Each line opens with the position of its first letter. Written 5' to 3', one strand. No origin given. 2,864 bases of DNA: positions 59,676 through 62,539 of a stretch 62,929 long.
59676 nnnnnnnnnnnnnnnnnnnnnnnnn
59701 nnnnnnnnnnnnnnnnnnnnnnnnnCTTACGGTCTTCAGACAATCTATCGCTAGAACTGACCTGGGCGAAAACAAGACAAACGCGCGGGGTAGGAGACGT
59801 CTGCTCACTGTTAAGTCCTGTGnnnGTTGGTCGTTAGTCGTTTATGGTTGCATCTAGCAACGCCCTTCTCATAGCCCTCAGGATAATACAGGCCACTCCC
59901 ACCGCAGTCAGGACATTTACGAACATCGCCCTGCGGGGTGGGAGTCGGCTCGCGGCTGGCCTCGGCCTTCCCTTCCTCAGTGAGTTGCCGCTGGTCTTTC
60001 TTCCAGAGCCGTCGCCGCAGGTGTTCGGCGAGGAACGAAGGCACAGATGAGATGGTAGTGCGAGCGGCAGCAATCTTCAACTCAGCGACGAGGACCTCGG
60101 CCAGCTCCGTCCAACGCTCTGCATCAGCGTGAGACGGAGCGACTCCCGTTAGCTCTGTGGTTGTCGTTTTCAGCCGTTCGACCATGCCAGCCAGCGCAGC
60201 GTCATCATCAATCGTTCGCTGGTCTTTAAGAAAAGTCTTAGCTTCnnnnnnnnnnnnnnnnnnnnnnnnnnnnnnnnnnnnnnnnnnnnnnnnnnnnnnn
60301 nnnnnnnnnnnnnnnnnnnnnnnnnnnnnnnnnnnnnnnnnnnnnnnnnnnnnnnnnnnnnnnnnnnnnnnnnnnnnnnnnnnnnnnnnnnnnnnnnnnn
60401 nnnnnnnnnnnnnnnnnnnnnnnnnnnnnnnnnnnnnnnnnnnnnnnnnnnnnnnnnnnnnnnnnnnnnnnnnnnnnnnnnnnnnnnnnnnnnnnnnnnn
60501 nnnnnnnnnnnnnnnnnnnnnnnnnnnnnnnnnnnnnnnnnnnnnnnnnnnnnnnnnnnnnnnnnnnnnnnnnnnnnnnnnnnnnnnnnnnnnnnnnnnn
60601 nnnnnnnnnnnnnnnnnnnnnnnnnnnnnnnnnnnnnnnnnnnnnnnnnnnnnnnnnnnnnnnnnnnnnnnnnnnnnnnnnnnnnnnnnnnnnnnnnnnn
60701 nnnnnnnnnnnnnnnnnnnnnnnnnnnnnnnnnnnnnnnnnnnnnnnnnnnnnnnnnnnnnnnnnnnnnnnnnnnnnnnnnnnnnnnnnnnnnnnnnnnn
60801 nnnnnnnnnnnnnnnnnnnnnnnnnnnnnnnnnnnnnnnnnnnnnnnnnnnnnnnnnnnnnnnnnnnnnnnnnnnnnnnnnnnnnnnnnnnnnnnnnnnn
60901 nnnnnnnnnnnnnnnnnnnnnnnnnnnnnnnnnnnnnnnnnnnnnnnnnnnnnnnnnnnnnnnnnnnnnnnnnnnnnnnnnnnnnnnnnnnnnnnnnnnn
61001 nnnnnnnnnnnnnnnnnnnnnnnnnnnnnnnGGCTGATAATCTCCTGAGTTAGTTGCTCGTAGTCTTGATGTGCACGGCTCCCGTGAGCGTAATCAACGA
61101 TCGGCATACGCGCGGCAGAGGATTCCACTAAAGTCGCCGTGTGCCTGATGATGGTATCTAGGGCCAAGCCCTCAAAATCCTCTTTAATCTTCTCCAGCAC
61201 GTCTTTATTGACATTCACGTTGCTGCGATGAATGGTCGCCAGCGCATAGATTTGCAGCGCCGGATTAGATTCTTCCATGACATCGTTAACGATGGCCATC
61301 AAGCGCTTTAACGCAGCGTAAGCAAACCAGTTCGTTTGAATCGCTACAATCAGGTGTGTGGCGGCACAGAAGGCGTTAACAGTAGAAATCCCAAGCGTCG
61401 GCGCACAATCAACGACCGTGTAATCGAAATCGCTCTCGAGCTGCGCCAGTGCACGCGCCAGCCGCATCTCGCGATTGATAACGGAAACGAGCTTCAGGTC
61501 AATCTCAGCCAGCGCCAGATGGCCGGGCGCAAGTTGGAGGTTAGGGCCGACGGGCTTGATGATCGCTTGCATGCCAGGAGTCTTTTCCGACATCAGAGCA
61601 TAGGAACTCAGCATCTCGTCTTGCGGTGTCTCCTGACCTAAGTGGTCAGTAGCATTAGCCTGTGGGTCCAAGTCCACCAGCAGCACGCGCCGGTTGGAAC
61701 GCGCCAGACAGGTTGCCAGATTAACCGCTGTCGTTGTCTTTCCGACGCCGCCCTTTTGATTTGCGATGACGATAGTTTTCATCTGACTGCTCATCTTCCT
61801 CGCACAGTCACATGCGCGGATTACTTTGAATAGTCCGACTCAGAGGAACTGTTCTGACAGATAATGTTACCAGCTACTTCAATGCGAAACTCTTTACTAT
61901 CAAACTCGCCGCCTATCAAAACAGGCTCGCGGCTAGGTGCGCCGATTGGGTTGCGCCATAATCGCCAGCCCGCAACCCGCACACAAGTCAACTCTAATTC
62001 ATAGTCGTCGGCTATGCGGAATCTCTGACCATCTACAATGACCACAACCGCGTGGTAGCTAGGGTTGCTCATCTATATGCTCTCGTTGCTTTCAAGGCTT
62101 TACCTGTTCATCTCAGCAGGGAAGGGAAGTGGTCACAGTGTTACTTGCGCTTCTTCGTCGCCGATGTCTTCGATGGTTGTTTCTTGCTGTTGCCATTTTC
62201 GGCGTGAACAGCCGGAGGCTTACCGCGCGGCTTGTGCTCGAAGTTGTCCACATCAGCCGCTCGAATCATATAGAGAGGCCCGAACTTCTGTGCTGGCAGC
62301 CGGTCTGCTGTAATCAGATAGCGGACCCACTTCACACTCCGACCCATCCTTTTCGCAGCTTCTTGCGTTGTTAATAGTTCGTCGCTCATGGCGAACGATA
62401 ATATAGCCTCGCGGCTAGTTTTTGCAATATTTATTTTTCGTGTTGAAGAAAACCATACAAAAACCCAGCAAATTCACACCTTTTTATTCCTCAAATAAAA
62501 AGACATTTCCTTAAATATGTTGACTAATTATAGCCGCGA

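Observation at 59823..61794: ParA plus a second O-like initiator paralogue whose gene carries a DNA motif repeated in different reading frames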

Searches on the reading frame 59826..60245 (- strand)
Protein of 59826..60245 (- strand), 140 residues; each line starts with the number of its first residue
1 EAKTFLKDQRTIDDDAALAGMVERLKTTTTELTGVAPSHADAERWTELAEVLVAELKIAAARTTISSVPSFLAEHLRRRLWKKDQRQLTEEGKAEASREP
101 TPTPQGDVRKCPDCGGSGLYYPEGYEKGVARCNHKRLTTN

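Call 92: predict_structure(alignment_id=A4)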
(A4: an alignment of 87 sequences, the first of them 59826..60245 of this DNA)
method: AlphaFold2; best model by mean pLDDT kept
length: 140 residues; sequences in the alignment: 87
mean_pLDDT: 80.7   pTM: 0.50
mean pLDDT of the five models: 80.7, 79.9, 79.7, 78.1, 77.9
residues with pLDDT >= 90: 65; 70-90: 43; 50-70: 20; < 50: 12
segments of 3 or more residues with pLDDT < 50: 1-4, 6-8
pLDDT, mean of each block of 10 residues (from residue 1): 49 75 95 93 95 94 92 93 91 65 59 80 81 69
secondary structure, 60 per line:
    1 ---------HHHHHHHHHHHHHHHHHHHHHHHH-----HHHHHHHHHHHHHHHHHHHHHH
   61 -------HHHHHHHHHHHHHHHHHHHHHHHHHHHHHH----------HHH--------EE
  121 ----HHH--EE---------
elements in order: H10-33 H39-60 H68-97

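Call 94: fold_search(model_id=the predicted structure, library=pdb)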
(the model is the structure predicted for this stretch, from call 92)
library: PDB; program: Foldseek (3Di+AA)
matches with E <= 10: 10; with E <= 0.001: 0
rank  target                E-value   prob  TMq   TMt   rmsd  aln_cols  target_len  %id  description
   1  4ndy_I                3.1e+00  0.13  0.27  0.33  10.9        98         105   12  Human MHF1-MHF2 DNA complex (released 2014-01-22)
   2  4dra_A                7.1e+00  0.10  0.27  0.37   5.3        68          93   19  Crystal structure of MHF complex (released 2012-05-16)
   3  5ffe_B                7.6e+00  0.06  0.22  0.23  17.5       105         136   10  CopM in the Ag-bound form (by soaking) (released 2016-09-07)
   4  2msr_MODEL_1_B        8.1e+00  0.03  0.15  0.20  10.1        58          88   21  Solution structure of LEDGF/p75 IBD in complex with MLL1 peptide (140-160) (released 2014-08-20)
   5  4drb_H                9.3e+00  0.08  0.27  0.36   5.5        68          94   19  The crystal structure of FANCM bound MHF complex (released 2012-05-16)
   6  8j07_L                1.0e+01  0.15  0.20  0.64   1.9        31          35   22  96nm repeat of human respiratory doublet microtubule and associated axonemal complexes (released 2023-07-26)
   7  4e45_C                1.0e+01  0.07  0.27  0.37   8.9        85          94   18  Crystal structure of the hMHF1/hMHF2 Histone-Fold Tetramer in Complex with Fanconi Anemia Associated Helicase hFANCM (released 2013-03-20)
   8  4ne3_A                1.0e+01  0.06  0.27  0.38   9.4        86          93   17  Human MHF1-MHF2 complex (released 2013-12-25)
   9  4dra_B                1.0e+01  0.06  0.28  0.37   8.9        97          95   20  Crystal structure of MHF complex (released 2012-05-16)
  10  6ylg_r                1.0e+01  0.03  0.22  0.14  15.0        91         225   18  Rix1-Rea1 pre-60S particle - 60S core, body 1 (rigid body refinement) (released 2020-07-29)
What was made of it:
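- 59958..60200 (-): Codons about 278-358: a conserved three-helix C-terminal domain (…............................). Its partner is unknown. No informative structural match (call 94).
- The C-terminal domain has no recognisable structural relative (call 94).
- Tried and rejected: The model was confident, but no structural relative was found (calls 92, 94).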

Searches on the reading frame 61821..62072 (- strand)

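Call 6: search_protein_families(library=pfam, proteins=[window:61821-62072:-], max_evalue=0.1)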
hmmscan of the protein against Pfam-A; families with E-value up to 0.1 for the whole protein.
window:61821-62072:- (83 aa): 0 families

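Call 7: search_protein_families(library=phrogs, proteins=[window:61821-62072:-], max_evalue=0.1)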
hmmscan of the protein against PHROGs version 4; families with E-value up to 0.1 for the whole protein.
window:61821-62072:- (83 aa): 1 family
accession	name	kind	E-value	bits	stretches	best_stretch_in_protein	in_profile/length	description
phrog_12675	-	unknown function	0.039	15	1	12-37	12-37/72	-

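Call 41: search_protein_families(library=ncbifam, proteins=[window:61821-62072:-], max_evalue=0.1)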
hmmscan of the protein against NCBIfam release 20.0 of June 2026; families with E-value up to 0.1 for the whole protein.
window:61821-62072:- (83 aa): 0 families

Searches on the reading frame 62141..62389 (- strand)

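Call 6: search_protein_families(library=pfam, proteins=[window:62141-62389:-], max_evalue=0.1)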
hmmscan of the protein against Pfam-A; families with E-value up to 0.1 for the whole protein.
window:62141-62389:- (82 aa): 3 families
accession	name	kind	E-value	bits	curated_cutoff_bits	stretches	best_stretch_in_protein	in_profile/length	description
PF12728.13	HTH_17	-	3.4e-08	34.1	27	1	5-50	1-46/51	Helix-turn-helix domain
PF13384.12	HTH_23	-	0.025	14.8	24.6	1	2-24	14-36/50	Homeodomain-like domain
PF13551.12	HTH_29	-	0.075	13.6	28.1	0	3-24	9-31/64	Winged helix-turn helix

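Call 7: search_protein_families(library=phrogs, proteins=[window:62141-62389:-], max_evalue=0.1)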
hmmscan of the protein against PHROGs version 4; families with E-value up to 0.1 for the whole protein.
window:62141-62389:- (82 aa): 10 families
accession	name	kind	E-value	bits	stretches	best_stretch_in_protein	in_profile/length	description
phrog_66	-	integration and excision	2.6e-07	31.7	1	2-81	90-170/412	excisionase and transcriptional regulator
phrog_1840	-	integration and excision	3.3e-07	31.7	1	6-81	7-85/90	excisionase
phrog_57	-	head and packaging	0.0028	18.5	1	1-49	8-57/199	terminase small subunit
phrog_15534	-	DNA, RNA and nucleotide metabolism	0.0032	19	1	2-50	40-87/93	HTH DNA binding protein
phrog_2474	-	transcription regulation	0.008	17.1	1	3-64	46-109/118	MerR-like transcriptional regulator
phrog_28156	-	unknown function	0.0081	17.2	1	4-51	8-56/156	-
phrog_2655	-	integration and excision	0.02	15.6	1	3-54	112-167/181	excisionase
phrog_6058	-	unknown function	0.024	15.4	1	4-33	23-52/113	-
phrog_7506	-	integration and excision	0.049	15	1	5-47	15-57/78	recombination directionality factor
phrog_2907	-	integration and excision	0.056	14.8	1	1-38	2-39/117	excisionase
